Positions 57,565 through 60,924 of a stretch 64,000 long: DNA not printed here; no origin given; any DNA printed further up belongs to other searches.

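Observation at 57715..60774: Stand-alone PHP-phosphoesterase / Rad50-SbcC-like ATPase fusion on a compositionally foreign insert (candidate single-gene defence, Ppl-like or new variant)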

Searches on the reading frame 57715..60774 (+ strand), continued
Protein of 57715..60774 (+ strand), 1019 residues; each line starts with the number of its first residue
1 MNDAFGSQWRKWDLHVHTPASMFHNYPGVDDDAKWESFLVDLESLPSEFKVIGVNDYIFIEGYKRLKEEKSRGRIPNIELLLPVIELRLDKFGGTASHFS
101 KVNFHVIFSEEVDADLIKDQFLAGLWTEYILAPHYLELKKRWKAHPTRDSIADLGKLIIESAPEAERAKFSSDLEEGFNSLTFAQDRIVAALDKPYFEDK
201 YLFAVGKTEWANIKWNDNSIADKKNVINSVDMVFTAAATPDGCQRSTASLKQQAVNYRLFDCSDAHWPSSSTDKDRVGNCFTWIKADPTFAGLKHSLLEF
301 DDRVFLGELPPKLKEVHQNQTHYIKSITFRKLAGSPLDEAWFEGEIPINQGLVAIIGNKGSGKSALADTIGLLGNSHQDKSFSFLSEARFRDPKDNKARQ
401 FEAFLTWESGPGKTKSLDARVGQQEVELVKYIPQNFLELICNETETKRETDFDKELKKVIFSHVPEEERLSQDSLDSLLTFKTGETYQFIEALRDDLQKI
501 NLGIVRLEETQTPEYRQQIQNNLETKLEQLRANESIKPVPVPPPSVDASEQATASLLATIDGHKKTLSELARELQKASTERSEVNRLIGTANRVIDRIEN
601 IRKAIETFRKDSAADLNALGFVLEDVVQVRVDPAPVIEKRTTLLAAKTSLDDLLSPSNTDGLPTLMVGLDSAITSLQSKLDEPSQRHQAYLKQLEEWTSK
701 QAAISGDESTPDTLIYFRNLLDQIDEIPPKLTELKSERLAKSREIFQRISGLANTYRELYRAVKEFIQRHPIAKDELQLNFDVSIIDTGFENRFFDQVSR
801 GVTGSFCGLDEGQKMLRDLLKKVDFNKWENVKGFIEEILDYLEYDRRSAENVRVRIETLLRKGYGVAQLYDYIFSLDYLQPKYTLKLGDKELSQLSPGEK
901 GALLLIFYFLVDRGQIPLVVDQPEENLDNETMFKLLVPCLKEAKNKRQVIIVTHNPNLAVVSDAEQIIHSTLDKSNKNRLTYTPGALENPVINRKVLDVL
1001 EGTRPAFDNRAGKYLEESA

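Call 22: find_encoding_contigs(protein=P0002, flank=8000, max_places=3)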
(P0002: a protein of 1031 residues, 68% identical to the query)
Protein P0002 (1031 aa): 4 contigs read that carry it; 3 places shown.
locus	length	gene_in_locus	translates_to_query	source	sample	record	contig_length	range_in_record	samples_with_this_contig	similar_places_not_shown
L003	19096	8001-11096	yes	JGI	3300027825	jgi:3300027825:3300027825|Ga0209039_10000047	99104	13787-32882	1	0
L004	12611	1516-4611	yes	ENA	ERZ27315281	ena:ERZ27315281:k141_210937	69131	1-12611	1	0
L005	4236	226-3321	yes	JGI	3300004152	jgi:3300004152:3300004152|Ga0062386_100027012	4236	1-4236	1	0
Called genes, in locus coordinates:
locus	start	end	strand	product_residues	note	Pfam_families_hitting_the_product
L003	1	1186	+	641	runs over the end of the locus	PF10101:DUF2339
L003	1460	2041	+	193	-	PF00484:Pro_CA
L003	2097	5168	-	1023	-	PF02449:Glyco_hydro_42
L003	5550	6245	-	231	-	PF13505:OMP_b-brl (weak)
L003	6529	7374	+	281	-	PF00657:Lipase_GDSL, PF13472:Lipase_GDSL_2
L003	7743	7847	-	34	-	-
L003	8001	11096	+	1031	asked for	PF02463:SMC_N, PF13175:AAA_15 (faint), PF13304:AAA_21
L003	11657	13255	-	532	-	PF01593:Amino_oxidase, PF07992:Pyr_redox_2 (faint), PF13450:NAD_binding_8, PF01266:DAO (weak)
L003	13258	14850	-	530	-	PF00070:Pyr_redox (faint), PF00890:FAD_binding_2 (faint), PF01266:DAO (weak), PF01593:Amino_oxidase, PF01946:Thi4 (weak), PF03486:HI0933_like (faint), PF12831:FAD_oxidored, PF13450:NAD_binding_8, +1 more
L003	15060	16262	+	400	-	PF01571:GCV_T, PF08669:GCV_T_C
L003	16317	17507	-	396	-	PF03576:Peptidase_S58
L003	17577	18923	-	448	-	PF00202:Aminotran_3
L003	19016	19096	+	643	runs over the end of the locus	PF17899:Peptidase_M61_N, PF05299:Peptidase_M61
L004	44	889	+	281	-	PF00657:Lipase_GDSL, PF13472:Lipase_GDSL_2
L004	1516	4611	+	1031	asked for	PF02463:SMC_N, PF13175:AAA_15 (faint), PF13304:AAA_21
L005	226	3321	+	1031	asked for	PF02463:SMC_N, PF13175:AAA_15 (faint), PF13304:AAA_21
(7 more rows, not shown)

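Call 23: find_encoding_contigs(protein=P0010, flank=8000, max_places=3)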
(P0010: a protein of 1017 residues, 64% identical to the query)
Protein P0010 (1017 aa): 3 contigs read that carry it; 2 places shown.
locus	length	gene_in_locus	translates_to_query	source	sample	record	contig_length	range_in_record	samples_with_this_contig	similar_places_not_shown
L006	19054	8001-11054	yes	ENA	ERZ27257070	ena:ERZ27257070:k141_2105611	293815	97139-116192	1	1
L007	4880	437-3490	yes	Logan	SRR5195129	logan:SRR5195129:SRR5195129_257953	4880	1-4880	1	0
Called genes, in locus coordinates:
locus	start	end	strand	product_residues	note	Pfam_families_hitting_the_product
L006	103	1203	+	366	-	PF00561:Abhydrolase_1, PF12146:Hydrolase_4 (faint), PF12697:Abhydrolase_6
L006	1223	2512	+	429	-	-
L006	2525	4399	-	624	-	PF00009:GTP_EFTU, PF01926:MMR_HSR1 (weak), PF03144:GTP_EFTU_D2, PF22042:EF-G_D2, PF00679:EFG_C, PF21018:BipA_C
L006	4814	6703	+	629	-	PF02129:Peptidase_S15, PF08530:PepX_C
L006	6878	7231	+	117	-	PF01541:GIY-YIG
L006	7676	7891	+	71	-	-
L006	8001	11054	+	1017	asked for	PF02463:SMC_N, PF13304:AAA_21 (faint)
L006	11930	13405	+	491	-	PF00089:Trypsin, PF13365:Trypsin_2, PF00595:PDZ, PF13180:PDZ_2, PF17820:PDZ_6, PF00595:PDZ (weak), PF13180:PDZ_2 (weak), PF17820:PDZ_6 (weak), +2 more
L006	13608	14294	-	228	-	PF00834:Ribul_P_3_epim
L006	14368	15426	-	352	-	PF01408:GFO_IDH_MocA, PF02894:GFO_IDH_MocA_C, PF22725:GFO_IDH_MocA_C3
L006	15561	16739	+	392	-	PF07690:MFS_1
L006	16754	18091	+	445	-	PF07730:HisKA_3, PF02518:HATPase_c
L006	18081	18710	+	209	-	PF00072:Response_reg, PF00196:GerE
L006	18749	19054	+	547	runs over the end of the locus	PF01839:FG-GAP (faint), PF13517:FG-GAP_3, PF07593:UnbV_ASPIC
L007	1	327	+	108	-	?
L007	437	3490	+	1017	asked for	PF02463:SMC_N, PF13304:AAA_21 (faint)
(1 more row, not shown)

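Call 24: find_encoding_contigs(protein=P0018, flank=8000, max_places=3)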
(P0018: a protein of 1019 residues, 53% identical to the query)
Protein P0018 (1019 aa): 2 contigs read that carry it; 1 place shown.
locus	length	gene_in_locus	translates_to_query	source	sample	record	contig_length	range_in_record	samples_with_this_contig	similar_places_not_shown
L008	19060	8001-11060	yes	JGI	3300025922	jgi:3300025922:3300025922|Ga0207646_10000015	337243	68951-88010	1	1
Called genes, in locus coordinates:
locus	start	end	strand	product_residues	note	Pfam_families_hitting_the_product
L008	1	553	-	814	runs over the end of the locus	PF03030:H_PPase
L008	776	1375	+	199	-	PF09335:VTT_dom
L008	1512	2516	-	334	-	PF04307:YdjM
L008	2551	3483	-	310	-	PF00781:DAGK_cat, PF01513:NAD_kinase (weak), PF19279:YegS_C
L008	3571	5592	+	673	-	PF22745:Nlig-Ia, PF01653:DNA_ligase_aden, PF03120:OB_DNA_ligase, PF03119:DNA_ligase_ZBD, PF14520:HHH_5 (weak), PF12826:HHH_2, PF14520:HHH_5, PF00533:BRCT, +1 more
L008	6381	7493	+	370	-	PF00589:Phage_integrase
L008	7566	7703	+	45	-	-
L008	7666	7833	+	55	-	-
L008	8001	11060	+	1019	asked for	PF02463:SMC_N (faint), PF13175:AAA_15 (faint), PF13304:AAA_21 (weak)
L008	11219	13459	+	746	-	PF28530:DUF8426, PF03235:GmrSD_N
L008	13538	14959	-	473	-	PF13482:RNase_H_2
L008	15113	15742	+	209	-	-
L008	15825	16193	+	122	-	-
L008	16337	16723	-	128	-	PF18967:PycTM (weak)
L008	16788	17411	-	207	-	PF00383:dCMP_cyt_deam_1, PF14437:MafB19-deam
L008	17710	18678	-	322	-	PF10463:Peptidase_U49 (weak)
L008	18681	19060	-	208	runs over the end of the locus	-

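Call 25: search_dna_similar(query=window:57715-60774:+, collection=plasmids, mode=protein, max_rows=30)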
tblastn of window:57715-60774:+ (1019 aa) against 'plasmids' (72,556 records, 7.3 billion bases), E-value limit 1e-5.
Records with a match: 1148; places in all: 1203; records where one place covers at least 80% of the query: 32.
Best place of each record, by identity: <60% 1148.
By first word of the organism name: Escherichia 353; Klebsiella 339; Enterobacter 53; Piscirickettsia 34; Salmonella 32; Citrobacter 28; Sinorhizobium 23; Pseudomonas 21; Serratia 21; Staphylococcus 19; and 68 more.
By predicted mobility (MOB-suite, as given by PLSDB): conjugative 825; non-mobilizable 207; mobilizable 116.
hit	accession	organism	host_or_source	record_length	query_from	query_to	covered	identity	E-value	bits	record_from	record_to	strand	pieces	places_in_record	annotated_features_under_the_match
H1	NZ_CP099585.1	Burkholderia glumae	Oryza sativa,rice panicle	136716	6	1015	99%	36.4%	0e+0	607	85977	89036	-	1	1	TrlF family AAA-like ATPase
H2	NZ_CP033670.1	Burkholderia glumae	bacterial cell,diseased rice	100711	6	1015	99%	36.4%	0e+0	607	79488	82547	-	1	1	TrlF family AAA-like ATPase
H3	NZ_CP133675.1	Agrobacterium pusense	Vaccinium sp.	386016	6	1014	99%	34.4%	1e-141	477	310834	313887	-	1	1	TrlF family AAA-like ATPase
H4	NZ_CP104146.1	Rhizobium sullae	Sulla coronaria,cell culture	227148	61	1017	94%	35.6%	3e-173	569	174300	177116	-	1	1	TrlF family AAA-like ATPase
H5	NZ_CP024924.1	Sphingomonas psychrotolerans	Leontopodium alpinum,cell,Tianshan ...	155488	6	1014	99%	33.2%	7e-142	478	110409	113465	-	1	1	TrlF family AAA-like ATPase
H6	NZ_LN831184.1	Vibrio cholerae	New Delhi seepage water sample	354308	5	1015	85%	38.0%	5e-137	531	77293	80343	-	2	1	TrlF family AAA-like ATPase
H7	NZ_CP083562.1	Sulfitobacter sp. S223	-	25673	6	1014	99%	32.5%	2e-126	432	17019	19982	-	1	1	TrlF family AAA-like ATPase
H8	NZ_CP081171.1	Phaeobacter inhibens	-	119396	6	1014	99%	32.2%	4e-123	422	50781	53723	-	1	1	TrlF family AAA-like ATPase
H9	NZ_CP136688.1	Sulfitobacter sp. LC.270.F.C4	Macrocystis pyrifera gametophyte,Whole ...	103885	6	1014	99%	31.8%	1e-122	421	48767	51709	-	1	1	TrlF family AAA-like ATPase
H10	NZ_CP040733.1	Staphylococcus hominis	Homo sapiens,bacterial colony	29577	6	1015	99%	30.5%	1e-112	392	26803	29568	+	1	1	TrlF family AAA-like ATPase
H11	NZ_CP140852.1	Rhizobium beringeri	Trifolium pratense,whole organism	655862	6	1014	99%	30.1%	8e-123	422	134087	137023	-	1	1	TrlF family AAA-like ATPase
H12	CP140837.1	Rhizobium beringeri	Trifolium pratense,whole organism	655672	6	1014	97%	30.5%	6e-111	429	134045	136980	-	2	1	hypothetical protein (x2)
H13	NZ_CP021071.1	Mesorhizobium sp. WSM1497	Biserrula pelecinus L.,cell ...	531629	6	1014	96%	30.6%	2e-102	401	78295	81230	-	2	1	none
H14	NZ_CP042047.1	Staphylococcus aureus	retail beef liver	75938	6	1014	99%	28.9%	2e-106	374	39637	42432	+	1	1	TrlF family AAA-like ATPase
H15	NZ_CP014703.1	Ralstonia solanacearum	Solanum tuberosum,cell culture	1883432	277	1015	73%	37.5%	4e-133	452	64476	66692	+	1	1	none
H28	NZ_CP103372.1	Massilia sp. H6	Whole genome of bacteria,soil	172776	6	1013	99%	25.7%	8e-61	235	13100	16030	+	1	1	TrlF family AAA-like ATPase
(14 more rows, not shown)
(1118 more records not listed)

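Call 26: search_dna_similar(query=window:57715-60774:+, collection=phages, mode=protein, max_rows=20)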
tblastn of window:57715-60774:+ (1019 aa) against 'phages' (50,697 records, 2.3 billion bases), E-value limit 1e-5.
Records with a match: 7; places in all: 7; records where one place covers at least 80% of the query: 0.
Best place of each record, by identity: <60% 7.
By first word of the organism name: Yersinia 2; Listeria 2; Microcystis 1; Vibrio 1; Streptococcus 1.
By host as written in the record: Yersinia enterocolitica 2; Listeria monocytogenes 2; Microcystis wesenbergii 1; Vibrio cyclitrophicus 10N.286.54.E11 1; Streptococcus suis ZKB4 1.
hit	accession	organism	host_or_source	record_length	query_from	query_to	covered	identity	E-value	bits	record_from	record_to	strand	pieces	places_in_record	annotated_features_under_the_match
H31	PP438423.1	Microcystis phage Mwe-JY31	Microcystis wesenbergii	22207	6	1014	50%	29.7%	6e-20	198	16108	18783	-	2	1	hypothetical protein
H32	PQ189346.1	Vibrio phage 10N.286.54.E11_PE001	Vibrio cyclitrophicus 10N.286.54.E11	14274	606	1014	40%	24.5%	3e-17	94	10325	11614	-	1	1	hypothetical protein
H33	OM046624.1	Yersinia phage vB_YenM_42.18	Yersinia enterocolitica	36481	890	1014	12%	37.6%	1e-15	89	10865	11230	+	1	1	chromosome partition protein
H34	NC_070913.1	Yersinia phage vB_YenM_42.18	Yersinia enterocolitica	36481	890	1014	12%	37.6%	1e-15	89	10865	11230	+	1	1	chromosome partition protein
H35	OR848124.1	Listeria phage LM 4-14-1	Listeria monocytogenes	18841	884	1014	13%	30.5%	7e-12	76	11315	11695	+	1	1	record has no annotation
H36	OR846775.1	Listeria phage LM 4-11-1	Listeria monocytogenes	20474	884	1014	13%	30.5%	7e-12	76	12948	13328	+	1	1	record has no annotation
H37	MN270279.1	Streptococcus phage phi-SsuZKB4_rum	Streptococcus suis ZKB4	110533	890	1014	12%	30.5%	7e-10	70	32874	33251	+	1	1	hypothetical protein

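Call 27: get_annotated_region(hit=H1, flank=6000)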
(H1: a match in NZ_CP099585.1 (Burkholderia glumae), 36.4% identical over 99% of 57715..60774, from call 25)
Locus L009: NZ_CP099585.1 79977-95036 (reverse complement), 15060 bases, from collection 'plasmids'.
description: Burkholderia glumae strain GR20004 plasmid unnamed2, complete sequence
organism: Burkholderia glumae (NCBI taxid 337)
taxonomy: Bacteria; Pseudomonadota; Betaproteobacteria; Burkholderiales; Burkholderiaceae; Burkholderia; Burkholderia glumae
host: -; source: Oryza sativa,rice panicle; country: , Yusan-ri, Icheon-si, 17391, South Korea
typing (MOB-suite, as given by PLSDB): conjugative; replicon rep_cluster_1509; relaxase MOBF; mating-pair formation MPF_F
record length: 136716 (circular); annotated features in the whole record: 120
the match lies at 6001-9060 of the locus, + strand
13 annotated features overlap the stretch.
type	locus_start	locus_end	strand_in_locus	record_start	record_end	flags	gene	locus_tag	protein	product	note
CDS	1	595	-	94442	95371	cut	-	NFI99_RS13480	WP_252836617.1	beta-propeller fold lactonase family protein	-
CDS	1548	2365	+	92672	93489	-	-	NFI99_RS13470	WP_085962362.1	IS5-like element ISBugl2 family transposase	-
CDS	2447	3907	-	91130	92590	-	-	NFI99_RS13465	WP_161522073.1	ISNCY family transposase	-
CDS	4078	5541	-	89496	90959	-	-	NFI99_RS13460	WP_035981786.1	ISNCY family transposase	-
CDS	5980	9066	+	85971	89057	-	-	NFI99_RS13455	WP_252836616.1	TrlF family AAA-like ATPase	-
CDS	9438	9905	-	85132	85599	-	-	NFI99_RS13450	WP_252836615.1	hypothetical protein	-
CDS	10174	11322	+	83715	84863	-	-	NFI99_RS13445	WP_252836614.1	DUF3560 domain-containing protein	-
CDS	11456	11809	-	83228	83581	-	-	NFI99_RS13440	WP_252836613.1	Fis family transcriptional regulator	-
CDS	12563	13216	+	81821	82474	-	-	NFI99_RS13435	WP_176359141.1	DNA methyltransferase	-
CDS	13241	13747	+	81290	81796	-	-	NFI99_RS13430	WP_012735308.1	hypothetical protein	-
CDS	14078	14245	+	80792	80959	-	-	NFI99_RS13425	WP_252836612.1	hypothetical protein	-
CDS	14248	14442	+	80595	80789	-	-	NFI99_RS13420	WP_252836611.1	hypothetical protein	-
CDS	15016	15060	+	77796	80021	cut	-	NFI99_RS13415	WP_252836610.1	ParB/RepB/Spo0J family partition protein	-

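Call 28: get_annotated_region(hit=H6, flank=6000)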
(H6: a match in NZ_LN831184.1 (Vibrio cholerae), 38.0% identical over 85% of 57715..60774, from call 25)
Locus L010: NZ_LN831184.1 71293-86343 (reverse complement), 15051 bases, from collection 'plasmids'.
description: Vibrio cholerae isolate V. cholerae 116-14 plasmid pNDM-116-14, complete sequence
organism: Vibrio cholerae (NCBI taxid 666)
taxonomy: Bacteria; Pseudomonadota; Gammaproteobacteria; Vibrionales; Vibrionaceae; Vibrio; Vibrio cholerae
host: -; source: New Delhi seepage water sample; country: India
typing (MOB-suite, as given by PLSDB): mobilizable; replicon IncC,rep_cluster_2294; relaxase MOBH
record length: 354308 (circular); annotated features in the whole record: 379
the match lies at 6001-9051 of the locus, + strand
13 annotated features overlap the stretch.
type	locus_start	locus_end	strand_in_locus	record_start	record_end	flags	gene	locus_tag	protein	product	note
CDS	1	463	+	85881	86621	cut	istB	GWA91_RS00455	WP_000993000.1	IS21-like element ISVch3 family helper ATPase IstB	-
CDS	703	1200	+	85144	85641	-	-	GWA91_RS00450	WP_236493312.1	tyrosine-type recombinase/integrase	-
CDS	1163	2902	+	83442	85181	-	-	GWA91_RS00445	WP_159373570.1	hypothetical protein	-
CDS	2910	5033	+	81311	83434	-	-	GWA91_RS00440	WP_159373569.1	hypothetical protein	-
CDS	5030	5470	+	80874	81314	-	-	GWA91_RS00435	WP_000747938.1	hypothetical protein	-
CDS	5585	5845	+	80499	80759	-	-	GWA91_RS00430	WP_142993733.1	hypothetical protein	-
CDS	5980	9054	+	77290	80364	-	-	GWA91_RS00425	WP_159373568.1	TrlF family AAA-like ATPase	-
CDS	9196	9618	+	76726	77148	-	-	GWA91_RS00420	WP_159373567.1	hypothetical protein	-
CDS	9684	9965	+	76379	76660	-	-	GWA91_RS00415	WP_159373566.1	transposase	-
CDS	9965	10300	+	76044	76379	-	tnpB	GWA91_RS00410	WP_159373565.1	IS66 family insertion sequence element accessory protein TnpB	-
CDS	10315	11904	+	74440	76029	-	-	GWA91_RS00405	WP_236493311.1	IS66 family transposase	-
CDS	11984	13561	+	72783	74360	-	-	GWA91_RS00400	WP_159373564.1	hypothetical protein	-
CDS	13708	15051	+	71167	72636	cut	-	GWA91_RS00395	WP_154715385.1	tetratricopeptide repeat protein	-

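Call 29: get_annotated_region(hit=H5, flank=6000)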
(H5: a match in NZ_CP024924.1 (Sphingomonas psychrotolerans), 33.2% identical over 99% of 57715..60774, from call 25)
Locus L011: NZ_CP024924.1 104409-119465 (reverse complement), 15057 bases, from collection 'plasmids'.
description: Sphingomonas psychrotolerans strain Cra20 plasmid unnamed, complete sequence
organism: Sphingomonas psychrotolerans (NCBI taxid 1327635)
taxonomy: Bacteria; Pseudomonadota; Alphaproteobacteria; Sphingomonadales; Sphingomonadaceae; Sphingomonas; Sphingomonas psychrotolerans
host: -; source: Leontopodium alpinum,cell,Tianshan mountain; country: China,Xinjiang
typing (MOB-suite, as given by PLSDB): conjugative; relaxase MOBF; mating-pair formation MPF_F
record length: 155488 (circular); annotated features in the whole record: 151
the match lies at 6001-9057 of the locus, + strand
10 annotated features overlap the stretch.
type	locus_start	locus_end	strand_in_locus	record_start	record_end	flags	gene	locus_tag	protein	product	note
CDS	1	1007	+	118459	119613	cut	-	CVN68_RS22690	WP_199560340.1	replication initiation protein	GO:0006270 - DNA replication initiation [Evidence IEA]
CDS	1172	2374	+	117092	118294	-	-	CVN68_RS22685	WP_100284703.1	AAA family ATPase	-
CDS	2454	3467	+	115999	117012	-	-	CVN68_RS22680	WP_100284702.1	ParB/RepB/Spo0J family partition protein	GO:0007059 - chromosome segregation [Evidence IEA]; GO:0000910 - cytokinesis [Evidence IEA]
CDS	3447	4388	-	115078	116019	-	-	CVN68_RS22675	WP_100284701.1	hypothetical protein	-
CDS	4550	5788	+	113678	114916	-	-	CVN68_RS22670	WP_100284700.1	integrase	-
CDS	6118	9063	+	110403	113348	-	-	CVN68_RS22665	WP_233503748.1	TrlF family AAA-like ATPase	-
CDS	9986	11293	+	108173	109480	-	-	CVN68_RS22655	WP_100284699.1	hypothetical protein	-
CDS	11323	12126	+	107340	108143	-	-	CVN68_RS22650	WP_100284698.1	DUF2971 domain-containing protein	-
CDS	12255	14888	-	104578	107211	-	-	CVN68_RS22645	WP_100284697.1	AAA family ATPase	GO:0006302 - double-strand break repair [Evidence IEA]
CDS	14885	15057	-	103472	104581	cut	-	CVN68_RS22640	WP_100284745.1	DNA repair exonuclease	-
